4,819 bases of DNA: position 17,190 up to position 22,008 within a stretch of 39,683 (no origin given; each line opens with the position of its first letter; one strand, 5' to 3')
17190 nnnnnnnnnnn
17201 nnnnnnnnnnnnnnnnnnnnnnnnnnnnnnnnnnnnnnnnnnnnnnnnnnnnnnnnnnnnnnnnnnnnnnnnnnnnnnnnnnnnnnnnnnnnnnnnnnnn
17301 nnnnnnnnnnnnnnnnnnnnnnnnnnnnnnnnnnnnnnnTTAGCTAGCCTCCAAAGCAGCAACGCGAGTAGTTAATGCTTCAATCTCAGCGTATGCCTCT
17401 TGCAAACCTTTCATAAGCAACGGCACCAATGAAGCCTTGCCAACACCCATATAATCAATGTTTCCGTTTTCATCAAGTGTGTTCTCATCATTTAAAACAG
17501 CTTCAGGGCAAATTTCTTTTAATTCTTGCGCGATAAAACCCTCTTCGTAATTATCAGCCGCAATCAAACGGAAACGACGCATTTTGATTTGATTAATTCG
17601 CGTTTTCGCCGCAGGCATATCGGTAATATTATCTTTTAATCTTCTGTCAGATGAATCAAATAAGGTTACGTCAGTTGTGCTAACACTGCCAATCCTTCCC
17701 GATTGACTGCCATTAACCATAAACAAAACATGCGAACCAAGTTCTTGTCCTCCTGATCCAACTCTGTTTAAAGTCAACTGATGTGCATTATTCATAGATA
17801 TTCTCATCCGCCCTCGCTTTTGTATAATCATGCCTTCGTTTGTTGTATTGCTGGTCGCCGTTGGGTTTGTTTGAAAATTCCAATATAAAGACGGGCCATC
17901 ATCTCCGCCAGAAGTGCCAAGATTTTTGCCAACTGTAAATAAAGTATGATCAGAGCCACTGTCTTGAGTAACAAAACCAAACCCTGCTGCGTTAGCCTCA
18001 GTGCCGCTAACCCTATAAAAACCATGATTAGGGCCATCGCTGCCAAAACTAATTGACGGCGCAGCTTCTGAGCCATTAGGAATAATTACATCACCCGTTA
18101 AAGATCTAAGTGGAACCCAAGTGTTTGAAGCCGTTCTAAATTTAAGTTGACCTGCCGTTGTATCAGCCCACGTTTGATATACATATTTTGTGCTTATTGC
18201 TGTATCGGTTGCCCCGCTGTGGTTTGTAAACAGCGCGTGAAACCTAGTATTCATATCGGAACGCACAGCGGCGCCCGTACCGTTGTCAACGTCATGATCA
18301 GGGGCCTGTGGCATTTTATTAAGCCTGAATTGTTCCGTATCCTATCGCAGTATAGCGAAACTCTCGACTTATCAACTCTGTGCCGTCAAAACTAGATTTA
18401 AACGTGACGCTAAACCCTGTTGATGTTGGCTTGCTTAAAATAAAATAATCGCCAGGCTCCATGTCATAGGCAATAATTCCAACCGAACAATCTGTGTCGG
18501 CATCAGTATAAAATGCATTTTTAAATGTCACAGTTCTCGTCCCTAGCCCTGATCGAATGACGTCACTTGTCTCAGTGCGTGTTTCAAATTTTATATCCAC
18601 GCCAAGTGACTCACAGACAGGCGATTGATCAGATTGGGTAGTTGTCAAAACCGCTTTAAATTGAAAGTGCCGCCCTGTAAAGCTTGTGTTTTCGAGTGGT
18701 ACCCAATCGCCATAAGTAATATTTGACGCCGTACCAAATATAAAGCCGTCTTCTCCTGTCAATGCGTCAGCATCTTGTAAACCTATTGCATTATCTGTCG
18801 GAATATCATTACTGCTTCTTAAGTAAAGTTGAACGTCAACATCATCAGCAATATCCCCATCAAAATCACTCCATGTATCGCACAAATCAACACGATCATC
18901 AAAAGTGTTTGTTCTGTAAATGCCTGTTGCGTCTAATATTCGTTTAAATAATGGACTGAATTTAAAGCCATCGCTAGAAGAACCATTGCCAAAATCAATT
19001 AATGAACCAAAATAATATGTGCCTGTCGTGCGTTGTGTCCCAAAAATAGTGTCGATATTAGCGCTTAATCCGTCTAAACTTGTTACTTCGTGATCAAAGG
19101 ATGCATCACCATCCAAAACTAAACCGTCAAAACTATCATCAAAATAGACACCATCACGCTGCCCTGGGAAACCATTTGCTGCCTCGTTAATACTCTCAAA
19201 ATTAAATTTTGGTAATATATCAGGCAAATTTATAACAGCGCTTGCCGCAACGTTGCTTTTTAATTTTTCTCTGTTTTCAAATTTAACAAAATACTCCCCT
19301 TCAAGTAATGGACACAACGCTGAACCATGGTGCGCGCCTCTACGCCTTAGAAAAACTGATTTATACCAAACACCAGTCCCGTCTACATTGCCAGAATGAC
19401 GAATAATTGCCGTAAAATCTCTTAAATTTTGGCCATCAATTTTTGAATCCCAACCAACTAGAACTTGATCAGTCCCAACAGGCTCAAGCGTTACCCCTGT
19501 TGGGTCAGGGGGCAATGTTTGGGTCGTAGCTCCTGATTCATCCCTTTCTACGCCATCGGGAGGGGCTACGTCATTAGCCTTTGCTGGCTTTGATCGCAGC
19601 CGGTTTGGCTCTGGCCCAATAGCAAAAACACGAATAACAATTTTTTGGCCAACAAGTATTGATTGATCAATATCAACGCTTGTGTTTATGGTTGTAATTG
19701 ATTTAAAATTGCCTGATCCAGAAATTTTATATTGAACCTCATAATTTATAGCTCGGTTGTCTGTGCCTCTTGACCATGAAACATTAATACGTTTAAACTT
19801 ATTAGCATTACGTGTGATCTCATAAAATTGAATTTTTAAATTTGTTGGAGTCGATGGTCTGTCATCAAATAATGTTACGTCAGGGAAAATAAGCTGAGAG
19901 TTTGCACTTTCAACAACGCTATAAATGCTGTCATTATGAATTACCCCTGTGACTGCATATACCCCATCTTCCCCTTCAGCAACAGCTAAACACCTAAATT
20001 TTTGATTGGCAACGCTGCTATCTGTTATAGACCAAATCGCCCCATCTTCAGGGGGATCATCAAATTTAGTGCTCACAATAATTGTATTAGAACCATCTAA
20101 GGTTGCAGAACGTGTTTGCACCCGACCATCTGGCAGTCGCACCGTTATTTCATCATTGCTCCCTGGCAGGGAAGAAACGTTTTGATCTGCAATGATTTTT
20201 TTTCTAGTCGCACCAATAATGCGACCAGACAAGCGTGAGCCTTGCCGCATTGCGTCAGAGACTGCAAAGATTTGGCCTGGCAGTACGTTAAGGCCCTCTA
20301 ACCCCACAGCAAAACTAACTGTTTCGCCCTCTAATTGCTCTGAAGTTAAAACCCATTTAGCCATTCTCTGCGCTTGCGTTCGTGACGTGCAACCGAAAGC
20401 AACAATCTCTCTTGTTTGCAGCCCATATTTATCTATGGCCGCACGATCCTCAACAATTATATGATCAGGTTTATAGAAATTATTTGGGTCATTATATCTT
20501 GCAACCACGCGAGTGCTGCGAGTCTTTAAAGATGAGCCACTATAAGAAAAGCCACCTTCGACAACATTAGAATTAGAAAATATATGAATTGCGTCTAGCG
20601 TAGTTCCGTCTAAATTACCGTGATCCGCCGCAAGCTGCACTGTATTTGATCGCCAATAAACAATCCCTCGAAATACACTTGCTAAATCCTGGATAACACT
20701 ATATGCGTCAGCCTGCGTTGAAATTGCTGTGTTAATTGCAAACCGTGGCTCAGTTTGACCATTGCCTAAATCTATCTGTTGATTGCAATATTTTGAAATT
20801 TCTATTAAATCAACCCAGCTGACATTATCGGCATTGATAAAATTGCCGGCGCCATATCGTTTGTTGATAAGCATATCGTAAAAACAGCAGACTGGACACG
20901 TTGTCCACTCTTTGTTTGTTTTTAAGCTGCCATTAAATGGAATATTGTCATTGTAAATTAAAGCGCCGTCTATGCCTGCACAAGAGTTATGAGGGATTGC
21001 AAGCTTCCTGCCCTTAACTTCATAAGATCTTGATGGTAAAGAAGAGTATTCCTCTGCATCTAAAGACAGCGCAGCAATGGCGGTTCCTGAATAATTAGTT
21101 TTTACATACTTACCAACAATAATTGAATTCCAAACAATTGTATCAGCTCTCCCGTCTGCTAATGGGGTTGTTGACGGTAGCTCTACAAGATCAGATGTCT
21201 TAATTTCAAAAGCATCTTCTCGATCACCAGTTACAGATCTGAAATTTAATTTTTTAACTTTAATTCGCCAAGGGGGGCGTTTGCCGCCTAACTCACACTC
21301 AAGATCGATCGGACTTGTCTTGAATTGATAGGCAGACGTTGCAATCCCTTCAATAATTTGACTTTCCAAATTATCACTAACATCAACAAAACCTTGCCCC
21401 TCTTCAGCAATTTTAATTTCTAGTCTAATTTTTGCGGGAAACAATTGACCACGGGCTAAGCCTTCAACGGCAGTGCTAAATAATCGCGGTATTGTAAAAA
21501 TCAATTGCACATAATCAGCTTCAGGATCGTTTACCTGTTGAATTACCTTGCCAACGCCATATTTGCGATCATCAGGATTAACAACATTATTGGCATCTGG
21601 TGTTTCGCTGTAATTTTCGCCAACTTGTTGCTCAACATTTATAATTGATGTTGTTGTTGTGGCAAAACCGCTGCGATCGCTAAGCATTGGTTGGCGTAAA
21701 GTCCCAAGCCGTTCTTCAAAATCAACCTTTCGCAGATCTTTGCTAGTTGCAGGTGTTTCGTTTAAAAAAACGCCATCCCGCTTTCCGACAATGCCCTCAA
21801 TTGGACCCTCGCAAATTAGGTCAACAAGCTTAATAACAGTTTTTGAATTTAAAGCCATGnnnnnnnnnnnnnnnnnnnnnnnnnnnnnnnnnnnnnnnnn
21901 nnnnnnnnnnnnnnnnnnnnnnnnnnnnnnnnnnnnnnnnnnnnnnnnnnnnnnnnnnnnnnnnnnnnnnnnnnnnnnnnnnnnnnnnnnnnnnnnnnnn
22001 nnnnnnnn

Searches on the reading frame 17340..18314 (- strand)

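Call 50: search_protein_families(library=pfam, proteins=[window:17340-18314:-], max_evalue=0.001)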
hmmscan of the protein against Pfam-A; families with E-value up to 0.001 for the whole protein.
window:17340-18314:- (324 aa): 1 family
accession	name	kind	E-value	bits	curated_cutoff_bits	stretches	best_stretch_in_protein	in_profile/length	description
PF13884.11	Peptidase_S74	-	1.7e-12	47.9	22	1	222-274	1-58/58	Chaperone of endosialidase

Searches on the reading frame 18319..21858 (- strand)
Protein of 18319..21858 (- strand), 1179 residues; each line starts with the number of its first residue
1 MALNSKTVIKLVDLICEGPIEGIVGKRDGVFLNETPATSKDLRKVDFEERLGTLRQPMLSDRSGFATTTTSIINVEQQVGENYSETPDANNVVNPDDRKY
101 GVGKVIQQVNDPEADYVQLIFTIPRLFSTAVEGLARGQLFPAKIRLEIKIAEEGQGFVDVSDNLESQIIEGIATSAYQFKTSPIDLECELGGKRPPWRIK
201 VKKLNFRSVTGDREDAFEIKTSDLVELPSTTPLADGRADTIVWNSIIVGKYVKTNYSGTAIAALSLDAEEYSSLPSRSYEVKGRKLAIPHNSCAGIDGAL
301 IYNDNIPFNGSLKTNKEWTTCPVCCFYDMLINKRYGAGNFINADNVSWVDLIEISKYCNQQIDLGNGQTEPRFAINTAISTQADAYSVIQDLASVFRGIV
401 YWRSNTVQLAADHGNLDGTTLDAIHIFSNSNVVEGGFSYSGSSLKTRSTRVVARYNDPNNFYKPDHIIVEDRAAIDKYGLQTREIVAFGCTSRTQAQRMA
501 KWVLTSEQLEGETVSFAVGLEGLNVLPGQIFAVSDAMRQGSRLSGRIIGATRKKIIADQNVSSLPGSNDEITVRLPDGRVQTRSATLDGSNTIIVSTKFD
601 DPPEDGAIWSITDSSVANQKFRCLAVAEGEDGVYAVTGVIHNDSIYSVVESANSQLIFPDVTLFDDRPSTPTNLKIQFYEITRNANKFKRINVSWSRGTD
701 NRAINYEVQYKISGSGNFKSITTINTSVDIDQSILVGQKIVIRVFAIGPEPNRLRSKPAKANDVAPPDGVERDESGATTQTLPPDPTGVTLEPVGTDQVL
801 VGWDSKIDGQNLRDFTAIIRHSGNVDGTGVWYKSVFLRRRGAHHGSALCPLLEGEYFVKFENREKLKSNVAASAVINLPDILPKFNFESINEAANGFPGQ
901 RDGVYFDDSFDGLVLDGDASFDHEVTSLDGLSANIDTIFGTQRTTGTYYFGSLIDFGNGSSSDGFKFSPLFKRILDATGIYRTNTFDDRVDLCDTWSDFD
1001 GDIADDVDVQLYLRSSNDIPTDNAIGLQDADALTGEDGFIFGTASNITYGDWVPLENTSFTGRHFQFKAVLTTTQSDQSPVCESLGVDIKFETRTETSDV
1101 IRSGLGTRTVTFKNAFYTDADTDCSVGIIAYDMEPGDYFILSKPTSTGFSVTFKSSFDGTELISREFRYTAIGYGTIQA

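Call 50: search_protein_families(library=pfam, proteins=[window:18319-21858:-], max_evalue=0.001)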
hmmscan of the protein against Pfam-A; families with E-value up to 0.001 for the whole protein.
window:18319-21858:- (1179 aa): 2 families
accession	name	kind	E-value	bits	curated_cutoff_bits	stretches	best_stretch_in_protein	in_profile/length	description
PF13550.12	Phage-tail_3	-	6.3e-24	85.1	23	1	381-547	2-159/164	Putative phage tail protein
PF24801.1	FNIII-A_GpJ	-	1.2e-05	25.8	27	1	104-207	16-105/126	Tip attachment protein J,FNIII-A domain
